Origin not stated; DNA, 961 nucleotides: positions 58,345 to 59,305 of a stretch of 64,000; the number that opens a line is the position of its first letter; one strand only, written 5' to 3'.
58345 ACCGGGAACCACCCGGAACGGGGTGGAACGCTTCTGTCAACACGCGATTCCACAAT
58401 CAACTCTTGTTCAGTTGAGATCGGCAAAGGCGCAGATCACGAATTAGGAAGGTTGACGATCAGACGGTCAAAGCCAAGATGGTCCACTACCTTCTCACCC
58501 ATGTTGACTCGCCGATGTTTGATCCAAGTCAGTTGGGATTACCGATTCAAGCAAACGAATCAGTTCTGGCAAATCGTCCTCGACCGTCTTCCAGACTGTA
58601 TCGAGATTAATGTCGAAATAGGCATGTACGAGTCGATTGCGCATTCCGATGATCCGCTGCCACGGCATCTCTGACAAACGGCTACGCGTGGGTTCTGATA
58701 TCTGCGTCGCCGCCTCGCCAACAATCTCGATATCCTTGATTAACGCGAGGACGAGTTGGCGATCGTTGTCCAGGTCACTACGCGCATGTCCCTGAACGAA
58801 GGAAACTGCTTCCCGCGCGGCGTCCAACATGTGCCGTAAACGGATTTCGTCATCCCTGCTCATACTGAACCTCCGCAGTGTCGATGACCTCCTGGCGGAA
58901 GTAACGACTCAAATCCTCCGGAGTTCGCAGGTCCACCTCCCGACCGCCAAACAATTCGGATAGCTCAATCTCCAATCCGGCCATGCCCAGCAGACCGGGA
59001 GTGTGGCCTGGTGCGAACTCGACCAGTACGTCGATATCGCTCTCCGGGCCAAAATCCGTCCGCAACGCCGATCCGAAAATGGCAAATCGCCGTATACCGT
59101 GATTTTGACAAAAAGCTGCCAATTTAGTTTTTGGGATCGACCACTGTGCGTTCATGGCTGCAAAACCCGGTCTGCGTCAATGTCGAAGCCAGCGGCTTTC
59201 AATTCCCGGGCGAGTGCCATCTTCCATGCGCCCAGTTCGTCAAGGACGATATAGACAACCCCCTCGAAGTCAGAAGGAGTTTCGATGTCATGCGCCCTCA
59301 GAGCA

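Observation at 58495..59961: TIR-like protein translationally coupled to an MntA-HepT module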

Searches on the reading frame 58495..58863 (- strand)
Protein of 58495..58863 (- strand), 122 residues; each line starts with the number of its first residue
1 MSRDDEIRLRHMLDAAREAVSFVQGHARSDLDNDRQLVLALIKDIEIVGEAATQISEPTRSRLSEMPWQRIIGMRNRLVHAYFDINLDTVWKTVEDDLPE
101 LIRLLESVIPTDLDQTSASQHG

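Call 3: search_protein_families(library=pfam, proteins=[window:58495-58863:-], max_evalue=0.01)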
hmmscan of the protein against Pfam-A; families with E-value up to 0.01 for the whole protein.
window:58495-58863:- (122 aa): 1 family
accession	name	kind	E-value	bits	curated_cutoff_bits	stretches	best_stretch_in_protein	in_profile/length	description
PF01934.22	HepT-like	-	3e-25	88.7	23.5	1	12-107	1-119/120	Ribonuclease HepT-like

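Call 4: search_protein_families(library=padloc, proteins=[window:58495-58863:-], max_evalue=0.01)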
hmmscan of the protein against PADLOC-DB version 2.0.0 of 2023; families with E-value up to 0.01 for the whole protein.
window:58495-58863:- (122 aa): 1 family
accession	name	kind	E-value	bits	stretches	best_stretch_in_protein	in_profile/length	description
PDLC01839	CARF2--CARF_HEPN_CARF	-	0.0075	13.1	1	20-105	291-361/518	-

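Call 5: search_protein_families(library=ncbifam, proteins=[window:58495-58863:-], max_evalue=0.01)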
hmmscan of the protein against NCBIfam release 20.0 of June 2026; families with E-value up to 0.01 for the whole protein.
window:58495-58863:- (122 aa): 1 family
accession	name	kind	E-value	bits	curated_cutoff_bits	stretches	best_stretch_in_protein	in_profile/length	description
NF047751.1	HepT_toxin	equivalog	1.5e-09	37.8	60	1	67-102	83-118/120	type VII toxin-antitoxin system HepT family RNase toxin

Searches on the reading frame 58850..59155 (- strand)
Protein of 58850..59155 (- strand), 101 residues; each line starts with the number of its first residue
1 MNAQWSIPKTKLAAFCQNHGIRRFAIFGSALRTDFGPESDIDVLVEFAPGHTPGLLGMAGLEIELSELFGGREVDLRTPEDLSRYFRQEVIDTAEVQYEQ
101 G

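Call 3: search_protein_families(library=pfam, proteins=[window:58850-59155:-], max_evalue=0.01)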
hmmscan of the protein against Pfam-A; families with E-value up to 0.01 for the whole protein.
window:58850-59155:- (101 aa): 2 families
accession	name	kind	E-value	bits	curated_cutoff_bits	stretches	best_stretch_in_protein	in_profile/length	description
PF01909.29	NTP_transf_2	-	1.3e-10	41.9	21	1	13-89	6-85/93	Nucleotidyltransferase domain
PF18765.7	Polbeta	-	6.5e-10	39.5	26.9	1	11-99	2-89/93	Polymerase beta, Nucleotidyltransferase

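Call 4: search_protein_families(library=padloc, proteins=[window:58850-59155:-], max_evalue=0.01)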
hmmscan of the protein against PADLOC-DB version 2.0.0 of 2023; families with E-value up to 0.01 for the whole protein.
window:58850-59155:- (101 aa): 6 families
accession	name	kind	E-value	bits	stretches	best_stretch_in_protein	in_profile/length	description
PDLC04902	PDC-S09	-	7.7e-24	81.8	1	1-96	1-94/97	-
PDLC04904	PDC-S09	-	3.2e-19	67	1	9-94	13-95/104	-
PDLC04905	PDC-S09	-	5.4e-19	66.4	1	1-98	1-99/101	-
PDLC04906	PDC-S09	-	1.2e-16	58.9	1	9-95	12-96/98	-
PDLC04903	PDC-S09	-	8.6e-05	20.8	1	21-45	26-50/108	-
PDLC04907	PDC-S09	-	0.00041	18.4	1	16-47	22-53/114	-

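Call 5: search_protein_families(library=ncbifam, proteins=[window:58850-59155:-], max_evalue=0.01)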
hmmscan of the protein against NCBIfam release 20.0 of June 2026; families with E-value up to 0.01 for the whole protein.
window:58850-59155:- (101 aa): 1 family
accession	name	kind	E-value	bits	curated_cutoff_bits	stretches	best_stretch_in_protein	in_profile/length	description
NF047752.1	MntA_antitoxin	equivalog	4.8e-09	36.1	60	1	20-99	6-82/106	type VII toxin-antitoxin system MntA family adenylyltransferase antitoxin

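Call 30: find_related_loci(query=A2, collection=metagenome_contigs, flank=4000)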
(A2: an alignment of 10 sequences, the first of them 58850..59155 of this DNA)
Query A2 (101 aa) in metagenome_contigs; peptide patterns used: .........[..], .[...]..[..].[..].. (x = any residue, [..] = any of these).
600 stretches matched a pattern (row limit reached: there are more); 413 encode a relative of the query (tblastn E <= 1e-3); the best 80 are kept; 80 distinct loci.
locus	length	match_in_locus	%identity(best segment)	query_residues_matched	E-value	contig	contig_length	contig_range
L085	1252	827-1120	69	1-98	4e-44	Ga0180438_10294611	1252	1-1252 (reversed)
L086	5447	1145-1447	66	1-101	5e-42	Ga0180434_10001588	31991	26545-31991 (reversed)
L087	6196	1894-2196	64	1-101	5e-42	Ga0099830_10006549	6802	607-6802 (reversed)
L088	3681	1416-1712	67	3-101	5e-42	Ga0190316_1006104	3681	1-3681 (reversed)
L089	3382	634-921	68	6-101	3e-41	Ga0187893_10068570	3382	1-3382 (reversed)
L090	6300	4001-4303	67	1-101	6e-41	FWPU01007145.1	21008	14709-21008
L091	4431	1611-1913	63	1-101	4e-41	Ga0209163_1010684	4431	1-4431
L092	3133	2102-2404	65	1-101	3e-41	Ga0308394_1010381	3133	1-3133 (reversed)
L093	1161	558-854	65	3-101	4e-42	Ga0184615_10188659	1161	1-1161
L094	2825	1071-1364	66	3-101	7e-40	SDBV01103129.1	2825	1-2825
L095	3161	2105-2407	60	1-101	1e-39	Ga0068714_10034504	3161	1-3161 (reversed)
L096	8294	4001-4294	61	1-98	2e-39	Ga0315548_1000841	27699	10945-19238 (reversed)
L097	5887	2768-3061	62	2-100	5e-39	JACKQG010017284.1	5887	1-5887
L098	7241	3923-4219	61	2-101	9e-39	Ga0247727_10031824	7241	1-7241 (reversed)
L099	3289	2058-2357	62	1-101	3e-38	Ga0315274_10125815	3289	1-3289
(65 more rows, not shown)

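Call 81: list_cluster_members(proteins=[P0001, window:58850-59155:-, window:58495-58863:-])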
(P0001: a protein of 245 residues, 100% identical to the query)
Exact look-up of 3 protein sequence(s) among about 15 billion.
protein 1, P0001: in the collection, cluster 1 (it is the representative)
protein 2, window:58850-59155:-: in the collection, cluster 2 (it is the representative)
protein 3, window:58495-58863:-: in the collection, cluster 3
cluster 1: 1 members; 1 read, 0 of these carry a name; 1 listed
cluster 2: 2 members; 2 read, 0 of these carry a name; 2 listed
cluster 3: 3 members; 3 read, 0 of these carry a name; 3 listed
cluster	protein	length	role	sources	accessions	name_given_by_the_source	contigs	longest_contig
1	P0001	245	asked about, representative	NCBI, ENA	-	-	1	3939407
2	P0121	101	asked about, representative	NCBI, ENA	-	-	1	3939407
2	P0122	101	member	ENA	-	-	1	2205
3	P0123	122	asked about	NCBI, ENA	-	-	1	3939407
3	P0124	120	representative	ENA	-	-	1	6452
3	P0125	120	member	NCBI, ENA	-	-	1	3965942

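Call 83: find_encoding_contigs(protein=window:58850-59155:-, flank=8000, max_places=4)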
Protein window:58850-59155:- (101 aa): no gene with exactly this product is on record in the collection.
